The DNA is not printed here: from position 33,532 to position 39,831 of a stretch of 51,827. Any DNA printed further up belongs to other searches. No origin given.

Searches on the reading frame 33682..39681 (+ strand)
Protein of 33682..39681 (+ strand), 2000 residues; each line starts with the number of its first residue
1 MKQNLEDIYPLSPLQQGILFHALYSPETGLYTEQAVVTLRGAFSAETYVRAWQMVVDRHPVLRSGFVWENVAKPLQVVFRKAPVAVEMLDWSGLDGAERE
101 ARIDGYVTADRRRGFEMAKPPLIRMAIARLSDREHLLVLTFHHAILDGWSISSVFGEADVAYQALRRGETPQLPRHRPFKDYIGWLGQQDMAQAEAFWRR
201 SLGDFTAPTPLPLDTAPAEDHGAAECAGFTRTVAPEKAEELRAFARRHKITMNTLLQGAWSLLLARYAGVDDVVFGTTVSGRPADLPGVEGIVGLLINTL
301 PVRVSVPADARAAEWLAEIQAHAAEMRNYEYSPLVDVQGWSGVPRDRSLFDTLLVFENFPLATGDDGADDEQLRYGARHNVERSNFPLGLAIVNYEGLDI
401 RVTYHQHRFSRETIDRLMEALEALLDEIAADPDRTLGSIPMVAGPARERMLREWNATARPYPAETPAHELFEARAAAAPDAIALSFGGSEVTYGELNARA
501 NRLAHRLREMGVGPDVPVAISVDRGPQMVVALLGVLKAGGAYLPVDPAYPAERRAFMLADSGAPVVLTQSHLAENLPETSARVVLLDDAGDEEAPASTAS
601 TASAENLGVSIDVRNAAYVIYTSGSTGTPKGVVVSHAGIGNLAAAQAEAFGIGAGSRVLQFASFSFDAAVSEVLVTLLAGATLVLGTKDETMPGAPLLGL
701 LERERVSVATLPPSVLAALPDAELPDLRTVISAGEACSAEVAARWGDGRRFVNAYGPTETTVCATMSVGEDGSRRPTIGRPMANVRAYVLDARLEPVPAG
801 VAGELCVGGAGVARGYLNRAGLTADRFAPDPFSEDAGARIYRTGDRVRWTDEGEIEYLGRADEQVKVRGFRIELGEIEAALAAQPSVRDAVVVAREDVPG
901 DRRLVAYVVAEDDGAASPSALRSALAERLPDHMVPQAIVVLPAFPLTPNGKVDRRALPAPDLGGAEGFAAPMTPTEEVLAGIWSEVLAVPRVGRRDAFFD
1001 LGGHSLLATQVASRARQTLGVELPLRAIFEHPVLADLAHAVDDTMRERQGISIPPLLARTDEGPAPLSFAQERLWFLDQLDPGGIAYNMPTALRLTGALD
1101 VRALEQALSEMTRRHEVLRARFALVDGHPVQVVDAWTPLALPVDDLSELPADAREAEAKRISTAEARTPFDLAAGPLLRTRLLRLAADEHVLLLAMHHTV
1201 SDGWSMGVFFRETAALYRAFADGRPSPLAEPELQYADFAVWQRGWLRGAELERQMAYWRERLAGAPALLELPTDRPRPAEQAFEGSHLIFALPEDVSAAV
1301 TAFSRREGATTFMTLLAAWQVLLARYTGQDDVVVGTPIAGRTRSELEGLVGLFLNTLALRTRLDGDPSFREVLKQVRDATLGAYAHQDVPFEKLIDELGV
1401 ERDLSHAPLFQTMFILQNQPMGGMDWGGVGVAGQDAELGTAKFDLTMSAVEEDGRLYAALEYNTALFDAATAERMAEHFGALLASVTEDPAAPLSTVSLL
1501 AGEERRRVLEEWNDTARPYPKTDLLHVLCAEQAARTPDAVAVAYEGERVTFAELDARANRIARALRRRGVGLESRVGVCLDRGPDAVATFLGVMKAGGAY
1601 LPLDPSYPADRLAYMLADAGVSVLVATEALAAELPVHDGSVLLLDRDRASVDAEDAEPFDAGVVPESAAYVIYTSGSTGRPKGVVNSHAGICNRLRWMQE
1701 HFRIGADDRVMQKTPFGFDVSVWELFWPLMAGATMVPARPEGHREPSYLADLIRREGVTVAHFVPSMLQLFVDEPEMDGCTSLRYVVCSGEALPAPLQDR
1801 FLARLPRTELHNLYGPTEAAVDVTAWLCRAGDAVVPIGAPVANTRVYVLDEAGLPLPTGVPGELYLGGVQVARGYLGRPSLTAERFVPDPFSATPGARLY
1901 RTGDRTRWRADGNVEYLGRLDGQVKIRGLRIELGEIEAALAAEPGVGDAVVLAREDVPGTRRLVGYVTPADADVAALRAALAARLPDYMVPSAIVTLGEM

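Call 13: search_protein_families(library=pfam, proteins=[window:33682-39681:+], max_evalue=1)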
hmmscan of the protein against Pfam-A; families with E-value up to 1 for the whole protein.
window:33682-39681:+ (2000 aa): 5 families
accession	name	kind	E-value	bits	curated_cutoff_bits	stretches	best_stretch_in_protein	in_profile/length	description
PF00668.25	Condensation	-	8e-219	727.4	30.6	2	1063-1507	3-454/456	Condensation domain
PF00501.34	AMP-binding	-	1.4e-193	643.4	29.9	2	1530-1876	2-384/384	AMP-binding enzyme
PF13193.12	AMP-binding_C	-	1.4e-23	84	24.5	2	876-951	1-76/76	AMP-binding enzyme C-terminal domain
PF00550.31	PP-binding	-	2.3e-15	57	20.8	1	978-1041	2-67/67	Phosphopantetheine attachment site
PF06016.17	Reovirus_L2_8th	-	0.018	15.6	27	1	1965-1992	32-59/66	Reovirus core-spike protein lambda-2 (L2), C-terminal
